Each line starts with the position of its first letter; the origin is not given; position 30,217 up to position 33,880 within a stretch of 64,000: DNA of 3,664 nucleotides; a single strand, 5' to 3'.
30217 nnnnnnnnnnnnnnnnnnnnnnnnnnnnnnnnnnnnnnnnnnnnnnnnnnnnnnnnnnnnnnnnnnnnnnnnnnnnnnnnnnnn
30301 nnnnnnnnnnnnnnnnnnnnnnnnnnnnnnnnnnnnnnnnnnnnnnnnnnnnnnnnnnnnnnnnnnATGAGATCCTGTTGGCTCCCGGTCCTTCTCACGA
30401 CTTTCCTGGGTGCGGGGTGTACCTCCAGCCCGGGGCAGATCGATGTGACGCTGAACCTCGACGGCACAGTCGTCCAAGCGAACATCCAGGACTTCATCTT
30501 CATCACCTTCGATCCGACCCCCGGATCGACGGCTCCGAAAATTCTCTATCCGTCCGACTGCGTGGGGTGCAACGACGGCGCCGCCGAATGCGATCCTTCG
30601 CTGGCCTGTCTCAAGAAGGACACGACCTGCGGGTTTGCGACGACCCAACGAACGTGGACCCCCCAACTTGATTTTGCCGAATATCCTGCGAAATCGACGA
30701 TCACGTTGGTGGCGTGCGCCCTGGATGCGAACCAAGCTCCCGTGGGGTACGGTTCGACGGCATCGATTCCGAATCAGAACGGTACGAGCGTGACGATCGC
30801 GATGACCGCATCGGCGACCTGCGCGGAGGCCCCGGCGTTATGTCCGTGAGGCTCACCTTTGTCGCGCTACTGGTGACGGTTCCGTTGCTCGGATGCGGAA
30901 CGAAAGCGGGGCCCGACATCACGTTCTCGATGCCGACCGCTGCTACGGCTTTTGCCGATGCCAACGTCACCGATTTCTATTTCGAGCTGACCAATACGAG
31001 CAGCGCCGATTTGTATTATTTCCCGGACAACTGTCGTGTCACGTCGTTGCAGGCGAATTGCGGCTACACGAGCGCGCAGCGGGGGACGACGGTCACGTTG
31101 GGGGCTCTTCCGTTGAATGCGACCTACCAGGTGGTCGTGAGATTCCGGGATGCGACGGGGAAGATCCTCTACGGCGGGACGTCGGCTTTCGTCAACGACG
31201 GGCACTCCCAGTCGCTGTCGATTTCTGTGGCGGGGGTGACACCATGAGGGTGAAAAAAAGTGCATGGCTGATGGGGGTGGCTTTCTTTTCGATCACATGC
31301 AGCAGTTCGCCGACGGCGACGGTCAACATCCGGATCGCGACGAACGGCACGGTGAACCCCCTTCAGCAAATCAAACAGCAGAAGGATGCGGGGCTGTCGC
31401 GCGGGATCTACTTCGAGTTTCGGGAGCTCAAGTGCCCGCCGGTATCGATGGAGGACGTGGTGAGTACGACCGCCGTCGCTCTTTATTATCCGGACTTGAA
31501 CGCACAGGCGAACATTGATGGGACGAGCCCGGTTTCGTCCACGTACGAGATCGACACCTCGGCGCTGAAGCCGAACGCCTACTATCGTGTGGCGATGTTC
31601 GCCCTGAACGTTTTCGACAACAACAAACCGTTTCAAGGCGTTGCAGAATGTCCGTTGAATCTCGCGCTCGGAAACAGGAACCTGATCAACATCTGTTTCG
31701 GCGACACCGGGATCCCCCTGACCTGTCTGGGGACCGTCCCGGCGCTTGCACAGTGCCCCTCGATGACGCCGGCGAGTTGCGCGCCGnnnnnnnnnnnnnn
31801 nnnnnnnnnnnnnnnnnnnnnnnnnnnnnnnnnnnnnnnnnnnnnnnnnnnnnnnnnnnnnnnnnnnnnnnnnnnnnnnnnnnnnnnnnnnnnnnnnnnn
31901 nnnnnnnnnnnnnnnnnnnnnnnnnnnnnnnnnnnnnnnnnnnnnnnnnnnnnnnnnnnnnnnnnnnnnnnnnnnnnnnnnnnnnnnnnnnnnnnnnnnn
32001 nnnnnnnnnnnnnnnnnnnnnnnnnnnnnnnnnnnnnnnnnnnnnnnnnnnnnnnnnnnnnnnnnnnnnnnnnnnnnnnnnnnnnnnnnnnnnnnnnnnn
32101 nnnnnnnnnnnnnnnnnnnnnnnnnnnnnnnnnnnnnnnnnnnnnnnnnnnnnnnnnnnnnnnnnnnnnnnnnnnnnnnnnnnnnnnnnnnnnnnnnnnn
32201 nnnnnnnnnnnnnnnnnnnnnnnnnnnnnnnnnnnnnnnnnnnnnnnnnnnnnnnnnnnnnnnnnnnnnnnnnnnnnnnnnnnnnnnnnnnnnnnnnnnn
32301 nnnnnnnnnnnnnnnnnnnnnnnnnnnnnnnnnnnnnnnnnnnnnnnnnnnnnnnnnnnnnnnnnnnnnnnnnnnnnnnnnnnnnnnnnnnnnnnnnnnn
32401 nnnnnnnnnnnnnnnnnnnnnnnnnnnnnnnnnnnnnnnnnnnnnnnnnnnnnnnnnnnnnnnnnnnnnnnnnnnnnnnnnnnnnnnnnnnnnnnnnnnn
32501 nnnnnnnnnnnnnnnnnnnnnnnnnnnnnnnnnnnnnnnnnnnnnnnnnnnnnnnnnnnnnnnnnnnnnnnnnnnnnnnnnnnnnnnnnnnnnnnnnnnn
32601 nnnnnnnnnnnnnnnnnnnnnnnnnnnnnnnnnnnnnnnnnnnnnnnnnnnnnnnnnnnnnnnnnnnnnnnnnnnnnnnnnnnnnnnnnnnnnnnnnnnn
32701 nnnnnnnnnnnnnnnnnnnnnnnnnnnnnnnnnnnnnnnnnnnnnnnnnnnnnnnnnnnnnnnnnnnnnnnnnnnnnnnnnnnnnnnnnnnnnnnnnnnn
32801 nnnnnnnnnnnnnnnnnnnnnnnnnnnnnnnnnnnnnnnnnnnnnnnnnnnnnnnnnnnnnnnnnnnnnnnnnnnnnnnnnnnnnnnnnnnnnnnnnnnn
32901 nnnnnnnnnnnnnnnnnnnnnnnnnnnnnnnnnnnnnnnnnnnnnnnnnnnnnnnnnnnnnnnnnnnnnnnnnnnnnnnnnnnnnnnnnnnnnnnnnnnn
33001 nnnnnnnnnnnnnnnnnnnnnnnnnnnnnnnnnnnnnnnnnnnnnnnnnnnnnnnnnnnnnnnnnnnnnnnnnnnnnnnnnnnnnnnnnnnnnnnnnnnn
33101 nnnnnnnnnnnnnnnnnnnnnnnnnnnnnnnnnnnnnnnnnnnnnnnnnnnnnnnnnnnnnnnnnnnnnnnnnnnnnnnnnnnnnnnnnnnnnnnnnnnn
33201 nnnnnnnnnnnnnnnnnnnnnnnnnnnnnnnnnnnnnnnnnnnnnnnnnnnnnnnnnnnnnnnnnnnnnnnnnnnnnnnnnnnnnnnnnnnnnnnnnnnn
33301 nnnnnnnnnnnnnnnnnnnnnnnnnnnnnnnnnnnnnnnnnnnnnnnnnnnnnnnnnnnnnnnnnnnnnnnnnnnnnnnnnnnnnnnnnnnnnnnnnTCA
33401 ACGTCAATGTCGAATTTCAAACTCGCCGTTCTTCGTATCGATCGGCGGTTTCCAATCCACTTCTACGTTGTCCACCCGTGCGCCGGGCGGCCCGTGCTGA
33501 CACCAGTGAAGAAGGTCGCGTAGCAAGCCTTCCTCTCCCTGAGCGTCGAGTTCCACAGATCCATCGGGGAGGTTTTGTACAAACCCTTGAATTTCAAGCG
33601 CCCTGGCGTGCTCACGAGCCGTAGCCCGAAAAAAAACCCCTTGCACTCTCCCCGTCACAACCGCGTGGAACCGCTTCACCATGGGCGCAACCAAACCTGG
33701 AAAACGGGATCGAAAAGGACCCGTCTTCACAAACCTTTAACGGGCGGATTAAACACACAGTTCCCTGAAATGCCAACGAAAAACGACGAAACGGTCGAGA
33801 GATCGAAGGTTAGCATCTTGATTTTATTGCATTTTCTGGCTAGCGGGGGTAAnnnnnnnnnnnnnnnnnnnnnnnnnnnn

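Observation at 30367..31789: Three tandem, translationally coupled paralogous Cys-containing lipoproteins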

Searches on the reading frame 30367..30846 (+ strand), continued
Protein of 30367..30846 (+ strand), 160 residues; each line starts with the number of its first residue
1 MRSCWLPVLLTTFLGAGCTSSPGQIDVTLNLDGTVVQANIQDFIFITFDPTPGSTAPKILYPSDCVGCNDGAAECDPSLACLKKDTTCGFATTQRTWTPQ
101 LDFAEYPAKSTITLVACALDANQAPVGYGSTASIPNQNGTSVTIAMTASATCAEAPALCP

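Call 98: fold_search(model_id=the predicted structure, library=viral)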
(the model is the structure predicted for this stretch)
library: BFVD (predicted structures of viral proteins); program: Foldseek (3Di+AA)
matches with E <= 10: 514; with E <= 0.001: 0
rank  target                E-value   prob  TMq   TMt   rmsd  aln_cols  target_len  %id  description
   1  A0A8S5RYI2            3.3e-03  0.99  0.35  0.10  14.1       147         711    9  Tail collar fiber protein [Myoviridae sp. ctNQV2]
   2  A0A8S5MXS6            3.7e-03  0.98  0.34  0.13   5.8       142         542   13  Tail collar fiber protein [Myoviridae sp. ctRRy11]
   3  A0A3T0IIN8            6.0e-03  0.98  0.35  0.52   6.6       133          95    8  Uncharacterized protein [Vibrio virus vB_VspP_SBP1]
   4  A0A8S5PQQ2            7.3e-03  0.90  0.37  0.12  10.0       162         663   11  Uncharacterized protein [Podoviridae sp. ct8dV2]
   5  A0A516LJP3            1.3e-02  0.80  0.31  0.33  18.4       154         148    9  (no name in the UniProt tables at hand)
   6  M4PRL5                1.3e-02  0.99  0.45  0.50   7.0       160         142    8  (no name in the UniProt tables at hand)
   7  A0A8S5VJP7            1.3e-02  0.77  0.33  0.13  20.9       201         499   10  (no name in the UniProt tables at hand)
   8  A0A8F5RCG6            1.8e-02  0.99  0.43  0.18   4.0       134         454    9  (no name in the UniProt tables at hand)
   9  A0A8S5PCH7            2.5e-02  0.63  0.32  0.37   8.0       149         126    7  Uncharacterized protein [Siphoviridae sp. ctorp6]
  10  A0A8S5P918            3.0e-02  0.85  0.32  0.05   5.5       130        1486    8  Collagen triple helix repeat protein [Podoviridae sp. ctU7u6]
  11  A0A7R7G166            3.1e-02  0.69  0.31  0.19   9.4       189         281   12  (no name in the UniProt tables at hand)
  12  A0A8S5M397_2          3.8e-02  0.82  0.33  0.07   5.7       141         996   13  FdeC-like protein [Siphoviridae sp. ctqpo8]
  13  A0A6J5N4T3            3.8e-02  0.75  0.39  0.06  19.9       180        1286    9  Tip attachment protein J [uncultured Caudovirales phage]
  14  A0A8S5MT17            4.0e-02  0.93  0.37  0.54   5.5       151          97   14  Carboxypeptidase regulatory-like domain protein [Siphoviridae sp. ct8Ri8]
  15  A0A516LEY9            4.0e-02  0.72  0.31  0.43  10.8       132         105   11  (no name in the UniProt tables at hand)
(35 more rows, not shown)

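Call 102: find_encoding_contigs(protein=P0040, flank=7000, max_places=1)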
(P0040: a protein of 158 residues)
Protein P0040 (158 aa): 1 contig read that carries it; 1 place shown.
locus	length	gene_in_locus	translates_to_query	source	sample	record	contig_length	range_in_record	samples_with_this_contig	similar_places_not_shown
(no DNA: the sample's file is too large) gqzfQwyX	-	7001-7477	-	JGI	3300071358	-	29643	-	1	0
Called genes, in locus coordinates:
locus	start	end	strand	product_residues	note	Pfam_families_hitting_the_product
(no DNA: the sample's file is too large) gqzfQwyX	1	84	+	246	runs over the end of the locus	PF22935:RM44_endonuclase (weak), PF14622:Ribonucleas_3_3, PF00636:Ribonuclease_3, PF00035:dsrm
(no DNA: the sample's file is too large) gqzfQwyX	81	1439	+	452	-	PF00009:GTP_EFTU (weak), PF00350:Dynamin_N (faint), PF01926:MMR_HSR1, PF02421:FeoB_N, PF00009:GTP_EFTU, PF01926:MMR_HSR1, PF02421:FeoB_N, PF14714:KH_dom-like, +4 more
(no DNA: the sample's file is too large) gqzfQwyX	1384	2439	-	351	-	-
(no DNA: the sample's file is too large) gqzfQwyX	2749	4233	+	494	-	PF02789:Peptidase_M17_N, PF00883:Peptidase_M17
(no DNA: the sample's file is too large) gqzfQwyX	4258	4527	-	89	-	-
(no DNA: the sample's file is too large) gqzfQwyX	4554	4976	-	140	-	-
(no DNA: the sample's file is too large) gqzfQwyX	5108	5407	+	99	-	-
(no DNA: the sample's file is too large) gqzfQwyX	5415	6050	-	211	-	PF02517:Rce1-like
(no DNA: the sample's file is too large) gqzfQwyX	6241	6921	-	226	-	PF00590:TP_methylase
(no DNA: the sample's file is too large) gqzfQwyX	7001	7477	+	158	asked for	-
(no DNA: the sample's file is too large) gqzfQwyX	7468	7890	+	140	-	-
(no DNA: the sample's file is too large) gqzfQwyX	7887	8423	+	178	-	-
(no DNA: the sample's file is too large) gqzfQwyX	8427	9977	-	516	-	PF10150:RNase_E_G, PF20833:RNase_E_G_Thio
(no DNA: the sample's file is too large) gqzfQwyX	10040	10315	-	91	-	PF00708:Acylphosphatase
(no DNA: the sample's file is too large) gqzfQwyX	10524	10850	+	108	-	PF01521:Fe-S_biosyn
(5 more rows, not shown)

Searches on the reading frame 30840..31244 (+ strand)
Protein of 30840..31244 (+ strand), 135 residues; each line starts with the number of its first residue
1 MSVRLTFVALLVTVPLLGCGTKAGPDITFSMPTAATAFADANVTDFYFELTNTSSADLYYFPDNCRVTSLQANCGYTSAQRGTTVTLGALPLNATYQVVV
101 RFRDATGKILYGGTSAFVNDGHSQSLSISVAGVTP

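Call 3: search_protein_families(library=pfam, proteins=[window:30840-31244:+], max_evalue=1)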
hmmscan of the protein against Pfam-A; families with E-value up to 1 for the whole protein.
window:30840-31244:+ (135 aa): 2 families
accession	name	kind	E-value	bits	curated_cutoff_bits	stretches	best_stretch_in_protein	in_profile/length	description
PF17977.7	zf-RING_13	-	0.023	15.3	25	1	60-87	28-55/68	RING/Ubox like zinc-binding domain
PF16392.11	DUF5001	-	0.091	13.2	23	1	42-67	20-45/86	Ig-like domain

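Call 4: search_protein_families(library=ncbifam, proteins=[window:30840-31244:+], max_evalue=1)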
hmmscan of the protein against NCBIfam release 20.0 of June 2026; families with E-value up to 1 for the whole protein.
window:30840-31244:+ (135 aa): 0 families

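Call 9: find_homologous_proteins(query=window:30840-31244:+, max_evalue=0.01)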
Query window:30840-31244:+ (135 aa): 1 proteins with E <= 0.01 among 24 candidates.
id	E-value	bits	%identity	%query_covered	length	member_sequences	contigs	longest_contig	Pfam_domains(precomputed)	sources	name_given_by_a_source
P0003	7.0e-82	289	100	100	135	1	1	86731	-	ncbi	ncbi:MAG: hypothetical protein V1495_08100 [Pseudomonadota bacterium]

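Call 68: search_protein_families(library=pfam, alignment_id=A6, max_evalue=0.1)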
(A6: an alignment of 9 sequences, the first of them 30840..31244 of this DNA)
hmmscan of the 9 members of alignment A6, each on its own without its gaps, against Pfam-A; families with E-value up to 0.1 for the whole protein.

A. member 1, window:30840-31244:+ (135 aa): 2 families
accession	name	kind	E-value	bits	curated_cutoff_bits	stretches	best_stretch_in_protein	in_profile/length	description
PF17977.7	zf-RING_13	-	0.023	15.3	25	1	60-87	28-55/68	RING/Ubox like zinc-binding domain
PF16392.11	DUF5001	-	0.091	13.2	23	0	42-67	20-45/86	Ig-like domain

B. families by the number of members that match (of 9 scanned): 4 families
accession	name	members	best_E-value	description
PF13517.12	FG-GAP_3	1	0.003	FG-GAP-like repeat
PF17977.7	zf-RING_13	1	0.023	RING/Ubox like zinc-binding domain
PF05715.19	zf-piccolo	1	0.09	Piccolo Zn-finger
PF16392.11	DUF5001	1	0.091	Ig-like domain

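Call 71: search_solved_structures(query=A6, max_evalue=10)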
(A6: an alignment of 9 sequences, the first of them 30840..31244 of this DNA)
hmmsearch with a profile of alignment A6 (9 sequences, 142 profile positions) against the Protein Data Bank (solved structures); distinct sequences matched with E-value up to 10: 1.
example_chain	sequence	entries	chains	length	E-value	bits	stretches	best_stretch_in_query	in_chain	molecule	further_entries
7s7k_A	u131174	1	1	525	0.63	13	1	88-130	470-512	Ephrin type-B receptor 2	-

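Call 93: search_protein_families(library=padloc, proteins=[window:30840-31244:+], max_evalue=0.1)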
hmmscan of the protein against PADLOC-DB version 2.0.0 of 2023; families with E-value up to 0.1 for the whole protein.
window:30840-31244:+ (135 aa): 0 families

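Call 94: search_protein_families(library=phrogs, proteins=[window:30840-31244:+], max_evalue=0.1)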
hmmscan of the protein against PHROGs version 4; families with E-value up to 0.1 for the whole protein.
window:30840-31244:+ (135 aa): 0 families

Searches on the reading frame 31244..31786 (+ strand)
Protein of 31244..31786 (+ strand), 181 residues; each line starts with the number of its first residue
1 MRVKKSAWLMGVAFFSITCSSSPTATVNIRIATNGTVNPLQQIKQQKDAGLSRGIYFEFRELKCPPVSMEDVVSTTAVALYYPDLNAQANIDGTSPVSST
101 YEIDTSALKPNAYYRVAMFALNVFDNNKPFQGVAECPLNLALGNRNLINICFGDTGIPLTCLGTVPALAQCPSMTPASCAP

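Call 3: search_protein_families(library=pfam, proteins=[window:31244-31786:+], max_evalue=1)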
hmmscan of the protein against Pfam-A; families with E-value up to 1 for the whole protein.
window:31244-31786:+ (181 aa): 1 family
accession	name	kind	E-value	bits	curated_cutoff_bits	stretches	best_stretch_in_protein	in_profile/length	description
PF06898.16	YqfD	-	0.29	10.4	25.2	1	4-56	81-133/379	Putative stage IV sporulation protein YqfD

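Call 4: search_protein_families(library=ncbifam, proteins=[window:31244-31786:+], max_evalue=1)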
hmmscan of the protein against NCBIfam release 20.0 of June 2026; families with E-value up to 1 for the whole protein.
window:31244-31786:+ (181 aa): 0 families

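Call 10: find_homologous_proteins(query=window:31244-31786:+, max_evalue=0.01)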
Query window:31244-31786:+ (181 aa): 1 proteins with E <= 0.01 among 62 candidates.
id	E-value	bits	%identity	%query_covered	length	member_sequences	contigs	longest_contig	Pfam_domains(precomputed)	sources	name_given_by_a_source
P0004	1.2e-116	405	100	100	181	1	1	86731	-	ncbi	ncbi:MAG: hypothetical protein V1495_08105 [Pseudomonadota bacterium]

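Call 67: search_protein_families(library=pfam, alignment_id=A7, max_evalue=0.1)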
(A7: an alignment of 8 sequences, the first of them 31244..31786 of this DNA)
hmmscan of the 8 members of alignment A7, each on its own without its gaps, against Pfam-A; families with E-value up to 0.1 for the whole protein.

A. member 1, window:31244-31786:+ (181 aa): 0 families

B. families by the number of members that match (of 8 scanned): 0 families

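Call 70: search_solved_structures(query=A7, max_evalue=10)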
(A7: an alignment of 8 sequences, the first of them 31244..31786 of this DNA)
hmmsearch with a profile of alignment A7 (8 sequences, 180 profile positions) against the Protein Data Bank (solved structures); distinct sequences matched with E-value up to 10: 8.
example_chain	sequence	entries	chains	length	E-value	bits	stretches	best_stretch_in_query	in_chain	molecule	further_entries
4gpt_B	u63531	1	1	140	0.58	12.8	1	102-165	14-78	Ran-specific GTPase-activating protein 1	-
5yst_B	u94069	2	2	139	0.71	12.5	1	104-165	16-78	Ran-specific GTPase-activating protein 1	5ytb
4wvf_B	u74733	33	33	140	0.72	12.5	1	104-165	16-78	Ran-specific GTPase-activating protein 1 | YRB1 isoform 1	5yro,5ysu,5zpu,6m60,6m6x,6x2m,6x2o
4gmx_B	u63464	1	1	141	0.72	12.5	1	104-165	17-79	Ran-specific GTPase-activating protein 1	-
5dh9_B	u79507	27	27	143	0.74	12.5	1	104-165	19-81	Ran-specific GTPase-activating protein 1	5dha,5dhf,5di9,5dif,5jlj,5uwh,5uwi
4hat_B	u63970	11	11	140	1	12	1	105-165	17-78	Ran-specific GTPase-activating protein 1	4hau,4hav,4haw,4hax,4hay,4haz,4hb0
3m1i_B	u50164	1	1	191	1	12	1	103-165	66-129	Ran-specific GTPase-activating protein 1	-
6cgc_A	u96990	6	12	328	1.8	11.2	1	15-76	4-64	Estradiol 17-beta-dehydrogenase 1 | 17-beta-hydroxysteroid dehydrogenase type 1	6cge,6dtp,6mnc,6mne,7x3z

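Call 93: search_protein_families(library=padloc, proteins=[window:31244-31786:+], max_evalue=0.1)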
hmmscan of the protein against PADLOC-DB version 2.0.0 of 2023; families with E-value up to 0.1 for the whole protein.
window:31244-31786:+ (181 aa): 0 families

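Call 94: search_protein_families(library=phrogs, proteins=[window:31244-31786:+], max_evalue=0.1)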
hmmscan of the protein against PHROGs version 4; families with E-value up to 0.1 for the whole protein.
window:31244-31786:+ (181 aa): 1 family
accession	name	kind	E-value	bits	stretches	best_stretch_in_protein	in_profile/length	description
phrog_1425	-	tail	0.043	13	1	35-114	258-331/912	hinge connector of long tail fiber protein distal connector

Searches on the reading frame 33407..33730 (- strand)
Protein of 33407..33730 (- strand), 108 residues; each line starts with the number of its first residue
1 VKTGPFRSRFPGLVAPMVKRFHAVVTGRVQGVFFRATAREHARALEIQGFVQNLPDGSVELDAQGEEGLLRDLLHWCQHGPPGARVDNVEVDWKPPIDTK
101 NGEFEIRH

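Call 37: search_protein_families(library=pfam, proteins=[window:33407-33730:-], max_evalue=0.00001)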
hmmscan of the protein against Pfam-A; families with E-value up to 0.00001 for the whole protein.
window:33407-33730:- (108 aa): 1 family
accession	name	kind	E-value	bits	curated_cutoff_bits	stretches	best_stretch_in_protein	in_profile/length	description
PF00708.24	Acylphosphatase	-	2.7e-25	88.9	22.5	1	22-106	2-85/85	Acylphosphatase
